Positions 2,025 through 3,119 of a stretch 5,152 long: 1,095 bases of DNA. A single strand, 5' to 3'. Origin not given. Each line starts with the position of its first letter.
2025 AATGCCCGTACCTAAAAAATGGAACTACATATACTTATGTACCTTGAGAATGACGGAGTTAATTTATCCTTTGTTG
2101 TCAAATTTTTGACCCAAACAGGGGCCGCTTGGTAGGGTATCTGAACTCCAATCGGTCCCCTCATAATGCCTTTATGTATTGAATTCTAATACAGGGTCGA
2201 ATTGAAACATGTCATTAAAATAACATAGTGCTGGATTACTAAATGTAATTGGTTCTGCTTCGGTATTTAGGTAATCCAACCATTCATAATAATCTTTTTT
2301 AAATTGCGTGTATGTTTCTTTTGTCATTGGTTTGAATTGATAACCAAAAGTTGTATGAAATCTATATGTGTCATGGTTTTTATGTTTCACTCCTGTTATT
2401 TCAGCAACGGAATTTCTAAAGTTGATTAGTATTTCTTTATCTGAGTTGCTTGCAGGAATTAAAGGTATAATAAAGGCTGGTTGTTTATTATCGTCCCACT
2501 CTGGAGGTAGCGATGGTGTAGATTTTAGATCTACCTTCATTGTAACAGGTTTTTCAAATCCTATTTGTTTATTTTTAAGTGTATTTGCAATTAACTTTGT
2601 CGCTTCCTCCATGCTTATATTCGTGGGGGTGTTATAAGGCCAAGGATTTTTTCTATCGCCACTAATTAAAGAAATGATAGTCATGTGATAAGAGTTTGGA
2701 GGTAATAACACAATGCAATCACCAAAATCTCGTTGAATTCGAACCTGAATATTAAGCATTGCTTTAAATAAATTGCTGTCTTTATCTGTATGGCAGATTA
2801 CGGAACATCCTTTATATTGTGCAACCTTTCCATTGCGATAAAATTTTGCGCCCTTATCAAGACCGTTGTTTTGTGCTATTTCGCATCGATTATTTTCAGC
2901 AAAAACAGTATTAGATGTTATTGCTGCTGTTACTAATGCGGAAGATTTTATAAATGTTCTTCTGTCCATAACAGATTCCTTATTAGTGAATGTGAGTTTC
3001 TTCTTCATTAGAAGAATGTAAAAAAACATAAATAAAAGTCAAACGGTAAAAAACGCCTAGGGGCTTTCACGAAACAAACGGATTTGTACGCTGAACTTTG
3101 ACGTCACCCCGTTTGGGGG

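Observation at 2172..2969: Tat-exported protein with the two H-x-T-x motifs of the 2H (LigT-like) phosphoesterase superfamily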

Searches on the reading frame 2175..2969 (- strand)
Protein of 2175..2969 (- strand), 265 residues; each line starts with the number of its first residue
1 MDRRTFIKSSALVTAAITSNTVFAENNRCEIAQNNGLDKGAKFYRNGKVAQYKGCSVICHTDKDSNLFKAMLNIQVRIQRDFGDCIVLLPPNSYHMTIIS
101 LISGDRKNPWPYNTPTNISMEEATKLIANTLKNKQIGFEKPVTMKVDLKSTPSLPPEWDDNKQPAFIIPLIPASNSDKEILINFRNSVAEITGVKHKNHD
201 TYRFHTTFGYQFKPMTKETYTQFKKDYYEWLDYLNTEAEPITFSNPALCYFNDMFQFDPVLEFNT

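Call 6: profile_search(protein=window:2175-2969:-)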
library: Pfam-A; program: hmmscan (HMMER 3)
A. the first sequence (265 residues): domains with independent E <= 10: 4; with E <= 0.001: 1
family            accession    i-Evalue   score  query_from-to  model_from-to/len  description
2H-phosphodiest   PF08975.16    1.2e-20    74.1      42-147         1-108/116  Domain of unknown function (DUF1868)
TAT_signal        PF10518.14     0.0026    18.1       1-17          2-18/21  TAT (twin-arginine translocation) pathway signal sequence
MANEC             PF07502.20       0.19    12.4      23-68          7-52/89  MANEC domain
DUF5776           PF19087.6        0.22    12.2     186-210        34-59/67  Domain of unknown function (DUF5776)
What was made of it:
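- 2172..2969 (-): CDS of the 265-aa DUF1868 / 2H phosphoesterase precursor (stop codon 2172-2174). Pfam PF08975 E 1.2e-20 (call 6).
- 2898..2969 (-): Predicted twin-arginine signal peptide, residues 1-24 (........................, predicted cleavage VFA|E). Pfam TAT_signal E 0.0026 (call 6).
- On PF08975 / DUF1868 (Atu0111, Mlr3352-like): Pfam E 1.2e-20 (call 6).
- On Tat (twin-arginine) substrates: Pfam PF10518 18.1 bits, E 0.0026 (call 6).
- On LigT / ThpR family (PF02834, PF13563): No LigT-type Pfam hit for the query at E <= 10 (call 6).
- Closest known: LigT / ThpR and archaeal 2'-5' RNA ligases. Different: A different family: 9-15% identity and no Pfam LigT hit (call 6).
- Checked: The Pfam match (E 1.2e-20, call 6).
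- PF08975 '2H-phosphodiest', E 1.2e-20 (call 6).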

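Call 8: search_protein_families(proteins=[window:2175-2969:-], library=ncbifam, max_evalue=1)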
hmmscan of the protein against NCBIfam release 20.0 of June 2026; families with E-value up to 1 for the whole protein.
window:2175-2969:- (265 aa): 1 family
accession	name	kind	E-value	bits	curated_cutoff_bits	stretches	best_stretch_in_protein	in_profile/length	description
NF000486.1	AAC_6p_Ip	exception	0.074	13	390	1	179-231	108-160/173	aminoglycoside 6'-N-acetyltransferase AAC(6')-Ip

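Call 9: find_homologous_proteins(query=window:2175-2969:-)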
Query window:2175-2969:- (265 aa): 5 proteins with E <= 0.001 among 189 candidates.
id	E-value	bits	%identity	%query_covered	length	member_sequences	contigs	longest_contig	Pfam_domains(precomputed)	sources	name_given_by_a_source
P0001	7.6e-180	614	100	100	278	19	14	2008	PF08975.17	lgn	-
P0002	1.8e-130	452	72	99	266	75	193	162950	PF08975.17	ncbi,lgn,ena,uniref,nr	ncbi:DUF1868 domain-containing protein [Escherichia coli]|uniref:DUF1868 domain-containing protein n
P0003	2.6e-90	320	54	100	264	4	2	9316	PF08975.17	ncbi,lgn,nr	ncbi:DUF1868 domain-containing protein [Salmonella enterica]|nr:DUF1868 domain-containing protein [S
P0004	3.5e-84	300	73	68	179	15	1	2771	PF08975.17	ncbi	ncbi:DUF1868 domain-containing protein, partial [Escherichia coli]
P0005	6.7e-75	270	71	61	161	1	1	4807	PF08975.17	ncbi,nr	ncbi:TPA: DUF1868 domain-containing protein, partial [Klebsiella pneumoniae]|nr:DUF1868 domain-conta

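Call 11: search_solved_structures(query=window:2175-2969:-, max_evalue=1, show_alignments=3)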
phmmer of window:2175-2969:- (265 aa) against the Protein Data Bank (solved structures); distinct sequences matched with E-value up to 1: 1.
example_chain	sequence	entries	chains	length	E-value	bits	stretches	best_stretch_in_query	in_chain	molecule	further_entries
2fsq_A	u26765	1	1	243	1.5e-13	54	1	40-263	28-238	Atu0111 protein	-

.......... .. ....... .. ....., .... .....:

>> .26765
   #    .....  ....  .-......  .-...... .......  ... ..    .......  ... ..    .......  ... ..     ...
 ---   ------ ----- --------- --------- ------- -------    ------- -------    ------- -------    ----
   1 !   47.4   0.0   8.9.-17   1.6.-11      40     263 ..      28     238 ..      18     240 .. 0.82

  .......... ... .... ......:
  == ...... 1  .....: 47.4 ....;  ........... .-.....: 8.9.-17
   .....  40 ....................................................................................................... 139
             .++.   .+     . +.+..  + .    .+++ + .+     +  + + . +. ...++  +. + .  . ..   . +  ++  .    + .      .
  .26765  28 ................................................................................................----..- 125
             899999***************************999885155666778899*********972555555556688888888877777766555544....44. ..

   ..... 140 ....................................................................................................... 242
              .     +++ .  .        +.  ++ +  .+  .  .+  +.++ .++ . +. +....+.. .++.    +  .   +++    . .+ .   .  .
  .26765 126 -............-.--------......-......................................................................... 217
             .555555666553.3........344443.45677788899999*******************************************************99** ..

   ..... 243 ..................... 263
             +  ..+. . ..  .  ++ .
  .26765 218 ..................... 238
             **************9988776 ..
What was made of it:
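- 2172..2969 (-): PDB 2fsq_A E 1.5e-13 (call 11).
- On PF08975 / DUF1868 (Atu0111, Mlr3352-like): 2fsq_A E 1.5e-13 over residues 40-263 (call 11).
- Checked: The 2FSQ match, in which both motifs align (call 11).
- Atu0111 (2FSQ), E 1.5e-13 over residues 40-263, with both motifs aligned (call 11).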

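Call 15: find_encoding_contigs(protein=P0002, flank=8000, max_places=8)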
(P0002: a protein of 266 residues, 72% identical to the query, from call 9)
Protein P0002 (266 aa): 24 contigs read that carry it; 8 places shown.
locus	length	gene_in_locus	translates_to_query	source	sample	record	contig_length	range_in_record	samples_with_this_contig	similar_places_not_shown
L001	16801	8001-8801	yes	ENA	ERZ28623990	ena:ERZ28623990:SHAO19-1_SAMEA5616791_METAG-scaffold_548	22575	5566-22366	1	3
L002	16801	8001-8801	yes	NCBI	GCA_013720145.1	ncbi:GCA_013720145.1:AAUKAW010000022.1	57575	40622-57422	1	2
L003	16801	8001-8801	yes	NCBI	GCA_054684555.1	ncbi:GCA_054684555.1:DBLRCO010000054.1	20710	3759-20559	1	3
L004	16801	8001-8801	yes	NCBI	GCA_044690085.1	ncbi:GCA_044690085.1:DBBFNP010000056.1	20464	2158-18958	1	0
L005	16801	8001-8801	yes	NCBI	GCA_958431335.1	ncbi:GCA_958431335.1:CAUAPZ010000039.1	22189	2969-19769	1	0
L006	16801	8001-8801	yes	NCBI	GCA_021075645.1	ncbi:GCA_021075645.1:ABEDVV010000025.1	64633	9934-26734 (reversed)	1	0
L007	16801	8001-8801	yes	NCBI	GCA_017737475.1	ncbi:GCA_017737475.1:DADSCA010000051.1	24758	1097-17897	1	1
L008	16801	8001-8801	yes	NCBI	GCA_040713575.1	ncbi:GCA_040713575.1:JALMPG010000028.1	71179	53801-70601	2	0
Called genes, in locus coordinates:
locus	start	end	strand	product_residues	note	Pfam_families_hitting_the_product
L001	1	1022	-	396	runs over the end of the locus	PF02624:YcaO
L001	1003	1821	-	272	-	PF00881:Nitroreductase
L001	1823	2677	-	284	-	PF27891:McbB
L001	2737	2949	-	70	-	-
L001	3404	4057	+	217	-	PF02517:Rce1-like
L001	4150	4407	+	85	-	PF04014:MazE_antitoxin (weak)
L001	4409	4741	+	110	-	PF02452:PemK_toxin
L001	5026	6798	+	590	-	PF03235:GmrSD_N, PF04326:SLFN_AlbA_2 (faint)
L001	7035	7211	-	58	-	-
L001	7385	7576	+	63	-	PF01815:Rop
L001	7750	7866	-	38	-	-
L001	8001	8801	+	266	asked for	PF08975:2H-phosphodiest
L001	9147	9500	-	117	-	PF10784:Plasmid_stab_B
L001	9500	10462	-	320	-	PF06406:StbA_N, PF21523:ParM_N, PF21522:MreB-like_C (weak)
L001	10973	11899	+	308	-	PF06924:DUF1281, PF18406:DUF1281_C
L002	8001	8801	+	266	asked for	PF08975:2H-phosphodiest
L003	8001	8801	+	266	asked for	PF08975:2H-phosphodiest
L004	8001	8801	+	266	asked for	PF08975:2H-phosphodiest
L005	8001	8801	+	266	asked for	PF08975:2H-phosphodiest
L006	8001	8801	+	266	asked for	PF08975:2H-phosphodiest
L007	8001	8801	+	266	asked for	PF08975:2H-phosphodiest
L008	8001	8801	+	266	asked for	PF08975:2H-phosphodiest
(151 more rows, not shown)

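Call 16: search_dna_similar(query=window:2175-2969:-, collection=plasmids, mode=protein, max_rows=40)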
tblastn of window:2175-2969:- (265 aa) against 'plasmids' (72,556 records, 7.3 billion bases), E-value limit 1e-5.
Records with a match: 18; places in all: 18; records where one place covers at least 80% of the query: 18.
Best place of each record, by identity: 60-80% 4; <60% 14.
By first word of the organism name: Vibrio 5; Rhizobium 5; Escherichia 4; Kosakonia 1; Alloyangia 1; Deinococcus 1; Thioclava 1.
By predicted mobility (MOB-suite, as given by PLSDB): non-mobilizable 9; conjugative 8; mobilizable 1.
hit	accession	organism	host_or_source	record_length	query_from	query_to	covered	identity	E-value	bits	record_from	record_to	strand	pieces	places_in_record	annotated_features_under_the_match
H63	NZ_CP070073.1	Escherichia coli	Homo sapiens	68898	1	263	99%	71.9%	2e-132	419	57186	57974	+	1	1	DUF1868 domain-containing protein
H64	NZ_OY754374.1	Escherichia coli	hen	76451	1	263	99%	71.9%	2e-132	419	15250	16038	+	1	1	DUF1868 domain-containing protein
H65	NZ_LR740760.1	Escherichia coli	Gallus gallus,laying hen ...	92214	1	263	99%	71.9%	2e-132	419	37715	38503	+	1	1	DUF1868 domain-containing protein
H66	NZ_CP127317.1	Escherichia coli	Gallus gallus domesticus,Cell ...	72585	1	263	99%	71.5%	1e-131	417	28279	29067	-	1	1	DUF1868 domain-containing protein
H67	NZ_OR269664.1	Kosakonia cowanii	-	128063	38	260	84%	27.9%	2e-18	92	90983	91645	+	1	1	DUF1868 domain-containing protein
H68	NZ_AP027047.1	Vibrio nigripulchritudo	Penaeus vannamei,cell ...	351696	40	263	85%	25.7%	2e-16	86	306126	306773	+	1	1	DUF1868 domain-containing protein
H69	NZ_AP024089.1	Vibrio nigripulchritudo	-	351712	40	263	85%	25.7%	2e-16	86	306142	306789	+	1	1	DUF1868 domain-containing protein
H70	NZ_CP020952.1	Rhizobium sp. CIAT894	-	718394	42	258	82%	26.5%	8e-18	90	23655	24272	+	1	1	DUF1868 domain-containing protein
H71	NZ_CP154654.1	Alloyangia pacifica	-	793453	39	260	84%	25.6%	3e-14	79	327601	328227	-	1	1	DUF1868 domain-containing protein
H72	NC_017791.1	Deinococcus gobiensis I-0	-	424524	40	258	83%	24.8%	1e-18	92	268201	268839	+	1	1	DUF1868 domain-containing protein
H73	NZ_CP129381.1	Rhizobium sp. SSA_523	single cell,Sea water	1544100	40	260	83%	24.3%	1e-11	72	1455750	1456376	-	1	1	none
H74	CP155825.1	Thioclava sp. 'Guangxiensis'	Bruguiera gymnorhiza,pure ...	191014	31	263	88%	22.6%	7e-10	66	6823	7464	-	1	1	DUF1868 domain-containing protein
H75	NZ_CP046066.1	Vibrio sp. THAF191d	pure culture,Surface of a polyethylene ...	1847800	30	261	88%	22.7%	3e-10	67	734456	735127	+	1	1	none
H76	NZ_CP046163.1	Vibrio sp. THAF191c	pure culture,Surface of a polyethylene ...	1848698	30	261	88%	22.7%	3e-10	67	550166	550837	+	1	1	none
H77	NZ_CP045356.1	Vibrio sp. THAF64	pure culture,Surface of a sandy ...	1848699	30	261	88%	22.7%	3e-10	67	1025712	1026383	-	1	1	none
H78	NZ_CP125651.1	Rhizobium sp. BT04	Phaseolus vulgaris,Pure culture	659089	42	257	82%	24.3%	3e-16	85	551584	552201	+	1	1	DUF1868 domain-containing protein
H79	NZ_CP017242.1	Rhizobium etli 8C-3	Phaseolus vulgaris,cell culture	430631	31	264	88%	21.8%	4e-12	73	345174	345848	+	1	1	DUF1868 domain-containing protein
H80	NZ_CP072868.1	Rhizobium sp. NLR16a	lentil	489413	40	264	85%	21.9%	1e-12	75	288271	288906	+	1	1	DUF1868 domain-containing protein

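Call 22: search_protein_representatives(protein=window:2175-2969:-)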
Query: 265 residues. Proteins with E-value up to 0.001 (for the whole library): 555; up to 1e-10: 219; up to 1e-30: 3. The best 150 are listed.
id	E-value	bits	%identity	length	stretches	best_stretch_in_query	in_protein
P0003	8.2e-91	320.4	54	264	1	1-264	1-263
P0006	2.9e-58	213.7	46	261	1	41-262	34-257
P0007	1.7e-33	132.5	35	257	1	31-262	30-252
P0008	3.2e-27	111.9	35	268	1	34-258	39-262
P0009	1.1e-25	106.9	32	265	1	3-259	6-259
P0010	2.1e-25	106.0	33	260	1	3-259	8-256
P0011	1.7e-23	99.8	30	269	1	32-259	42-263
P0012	2.0e-22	96.2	30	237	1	40-261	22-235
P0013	1.0e-21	93.9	33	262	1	35-259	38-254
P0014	1.1e-21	93.8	31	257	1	2-260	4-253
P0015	1.4e-21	93.5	32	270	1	40-260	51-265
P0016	2.7e-21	92.6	31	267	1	3-261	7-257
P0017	3.0e-21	92.4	30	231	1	41-259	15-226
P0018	3.2e-21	92.3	31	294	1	39-261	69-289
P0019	4.3e-21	91.9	34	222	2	167-258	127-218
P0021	1.9e-20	89.8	30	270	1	1-258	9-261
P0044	2.2e-17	79.7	27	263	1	38-262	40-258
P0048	5.1e-17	78.5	28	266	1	1-263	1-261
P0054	1.3e-16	77.2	29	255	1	38-260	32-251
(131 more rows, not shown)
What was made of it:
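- On PF08975 / DUF1868 (Atu0111, Mlr3352-like): 555 library relatives (call 22).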

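Call 34: predict_structure(alignment_id=A1)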
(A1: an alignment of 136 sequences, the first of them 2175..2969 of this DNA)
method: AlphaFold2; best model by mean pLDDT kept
length: 265 residues; sequences in the alignment: 136
mean_pLDDT: 89.4   pTM: 0.83
mean pLDDT of the five models: 89.4, 88.9, 88.9, 88.6, 88.0
residues with pLDDT >= 90: 211; 70-90: 14; 50-70: 27; < 50: 13
segments of 3 or more residues with pLDDT < 50: 1-3, 10-18
pLDDT, mean of each block of 10 residues (from residue 1): 49 49 53 60 94 97 98 98 98 98 82 90 96 95 98 95 96 98 98 96 98 97 98 98 98 98 90
secondary structure, 60 per line:
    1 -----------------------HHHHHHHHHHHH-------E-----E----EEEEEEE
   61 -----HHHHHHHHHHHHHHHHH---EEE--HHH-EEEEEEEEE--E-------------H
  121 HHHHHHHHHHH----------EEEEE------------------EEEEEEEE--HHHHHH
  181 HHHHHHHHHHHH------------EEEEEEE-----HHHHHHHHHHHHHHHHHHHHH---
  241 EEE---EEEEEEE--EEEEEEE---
elements in order: H24-35 E54-60 H66-82 E86-88 E95-103 H120-131 E142-146 E165-172 H175-192 E205-211 H217-237 E241-243 E247-253 E256-262
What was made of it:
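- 2898..2969 (-): AF2 gives this segment low confidence, i.e. it is not part of the fold (call 34).
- On 2H phosphoesterase superfamily: AF2 pLDDT 89.4 (call 34).
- AF2 pLDDT 89.4, pTM 0.83 (call 34). The N-terminal 39 residues lie outside the conserved domain and are modelled with low confidence (calls 11, 34).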

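Call 40: find_encoding_contigs(protein=P0003, flank=8000, max_places=3)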
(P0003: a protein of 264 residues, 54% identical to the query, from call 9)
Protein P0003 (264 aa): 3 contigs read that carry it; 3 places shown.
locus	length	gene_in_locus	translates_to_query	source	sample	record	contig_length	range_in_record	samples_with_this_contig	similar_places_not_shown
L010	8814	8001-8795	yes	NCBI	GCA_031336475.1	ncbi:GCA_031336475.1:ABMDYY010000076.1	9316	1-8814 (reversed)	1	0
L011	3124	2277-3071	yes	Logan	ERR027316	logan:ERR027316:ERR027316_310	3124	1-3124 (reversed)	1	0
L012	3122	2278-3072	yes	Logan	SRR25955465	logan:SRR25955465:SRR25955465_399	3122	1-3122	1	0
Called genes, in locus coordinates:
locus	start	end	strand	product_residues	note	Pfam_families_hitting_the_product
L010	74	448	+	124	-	-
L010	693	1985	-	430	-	PF00328:His_Phos_2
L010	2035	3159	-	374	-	PF13609:Porin_4, PF00267:Porin_1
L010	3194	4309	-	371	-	PF02698:DUF218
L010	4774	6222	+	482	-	PF02378:PTS_EIIC, PF00367:PTS_EIIB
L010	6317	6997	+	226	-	PF00456:Transketolase_N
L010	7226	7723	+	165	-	-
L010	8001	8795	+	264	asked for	PF08975:2H-phosphodiest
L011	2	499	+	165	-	?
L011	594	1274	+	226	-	PF00456:Transketolase_N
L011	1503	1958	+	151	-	-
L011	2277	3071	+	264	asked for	PF08975:2H-phosphodiest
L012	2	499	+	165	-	?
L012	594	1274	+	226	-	PF00456:Transketolase_N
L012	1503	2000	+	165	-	-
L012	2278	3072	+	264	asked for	PF08975:2H-phosphodiest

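Call 41: find_encoding_contigs(protein=P0006, flank=6000, max_places=3)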
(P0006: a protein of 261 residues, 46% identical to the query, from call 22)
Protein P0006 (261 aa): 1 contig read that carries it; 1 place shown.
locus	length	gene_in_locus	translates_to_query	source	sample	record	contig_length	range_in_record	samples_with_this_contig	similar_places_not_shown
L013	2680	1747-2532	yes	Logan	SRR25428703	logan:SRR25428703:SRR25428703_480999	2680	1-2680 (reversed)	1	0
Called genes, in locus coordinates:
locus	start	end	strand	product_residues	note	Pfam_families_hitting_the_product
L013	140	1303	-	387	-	PF13609:Porin_4, PF00267:Porin_1 (weak)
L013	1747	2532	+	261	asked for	PF08975:2H-phosphodiest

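Call 42: find_encoding_contigs(protein=P0007, flank=6000, max_places=3)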
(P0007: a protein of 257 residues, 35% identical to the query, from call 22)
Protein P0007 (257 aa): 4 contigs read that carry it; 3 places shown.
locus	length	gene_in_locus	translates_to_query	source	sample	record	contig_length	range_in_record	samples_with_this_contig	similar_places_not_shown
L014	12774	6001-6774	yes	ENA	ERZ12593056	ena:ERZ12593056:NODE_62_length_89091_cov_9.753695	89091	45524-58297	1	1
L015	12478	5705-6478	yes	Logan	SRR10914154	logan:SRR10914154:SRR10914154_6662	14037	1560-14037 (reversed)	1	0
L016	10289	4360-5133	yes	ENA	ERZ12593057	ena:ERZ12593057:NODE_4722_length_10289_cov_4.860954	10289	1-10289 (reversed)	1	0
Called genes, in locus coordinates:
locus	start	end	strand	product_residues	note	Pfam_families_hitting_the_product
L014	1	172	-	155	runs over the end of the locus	PF13404:HTH_AsnC-type, PF13412:HTH_24, PF01037:AsnC_trans_reg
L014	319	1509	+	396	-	PF00155:Aminotran_1_2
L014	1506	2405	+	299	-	PF00892:EamA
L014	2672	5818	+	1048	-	PF07715:Plug, PF00593:TonB_dep_Rec_b-barrel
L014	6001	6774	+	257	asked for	PF08975:2H-phosphodiest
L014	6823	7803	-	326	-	PF01032:FecCD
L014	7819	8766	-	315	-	PF01497:Peripla_BP_2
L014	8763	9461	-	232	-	PF00005:ABC_tran, PF13304:AAA_21 (faint)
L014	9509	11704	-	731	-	PF07715:Plug, PF00593:TonB_dep_Rec_b-barrel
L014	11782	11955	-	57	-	-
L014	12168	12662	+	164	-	PF01613:Flavin_Reduct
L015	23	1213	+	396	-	PF00155:Aminotran_1_2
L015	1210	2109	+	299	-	PF00892:EamA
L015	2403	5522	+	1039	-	PF07715:Plug, PF00593:TonB_dep_Rec_b-barrel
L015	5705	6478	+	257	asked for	PF08975:2H-phosphodiest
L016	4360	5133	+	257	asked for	PF08975:2H-phosphodiest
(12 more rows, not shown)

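Call 43: find_encoding_contigs(protein=P0010, flank=6000, max_places=2)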
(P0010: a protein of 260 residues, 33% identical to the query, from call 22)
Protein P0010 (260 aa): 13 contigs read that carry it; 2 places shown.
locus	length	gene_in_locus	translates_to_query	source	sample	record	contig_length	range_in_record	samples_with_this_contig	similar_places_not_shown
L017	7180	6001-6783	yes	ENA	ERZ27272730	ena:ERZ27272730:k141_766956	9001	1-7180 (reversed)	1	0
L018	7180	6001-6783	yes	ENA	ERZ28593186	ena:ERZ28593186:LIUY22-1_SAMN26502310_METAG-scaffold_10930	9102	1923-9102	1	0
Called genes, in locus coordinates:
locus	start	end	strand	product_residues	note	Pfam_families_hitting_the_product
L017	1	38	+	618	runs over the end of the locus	?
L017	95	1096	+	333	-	PF03009:GDPD, PF16387:DUF4996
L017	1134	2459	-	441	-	PF07690:MFS_1, PF13347:MFS_2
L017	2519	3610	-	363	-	PF12802:MarR_2, PF13545:HTH_Crp_2 (weak), PF00480:ROK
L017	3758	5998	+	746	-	PF07715:Plug, PF00593:TonB_dep_Rec_b-barrel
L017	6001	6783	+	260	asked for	PF08975:2H-phosphodiest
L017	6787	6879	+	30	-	-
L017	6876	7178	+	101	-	?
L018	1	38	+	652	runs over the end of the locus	?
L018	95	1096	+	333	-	PF03009:GDPD, PF16387:DUF4996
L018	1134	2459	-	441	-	PF07690:MFS_1, PF13347:MFS_2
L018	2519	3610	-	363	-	PF12802:MarR_2, PF13545:HTH_Crp_2 (weak), PF00480:ROK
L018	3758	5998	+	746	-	PF07715:Plug, PF00593:TonB_dep_Rec_b-barrel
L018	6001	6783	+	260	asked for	PF08975:2H-phosphodiest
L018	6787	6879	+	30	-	-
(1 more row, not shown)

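Call 44: find_encoding_contigs(protein=P0014, flank=6000, max_places=2)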
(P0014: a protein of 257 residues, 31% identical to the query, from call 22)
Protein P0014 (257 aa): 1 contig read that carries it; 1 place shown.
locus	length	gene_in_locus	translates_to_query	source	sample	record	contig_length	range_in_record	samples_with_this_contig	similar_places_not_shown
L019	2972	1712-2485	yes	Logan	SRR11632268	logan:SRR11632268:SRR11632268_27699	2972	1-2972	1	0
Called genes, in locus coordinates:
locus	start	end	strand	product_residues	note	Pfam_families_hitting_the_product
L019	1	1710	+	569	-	?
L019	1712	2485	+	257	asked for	PF08975:2H-phosphodiest, PF13563:2_5_RNA_ligase2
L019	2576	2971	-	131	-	?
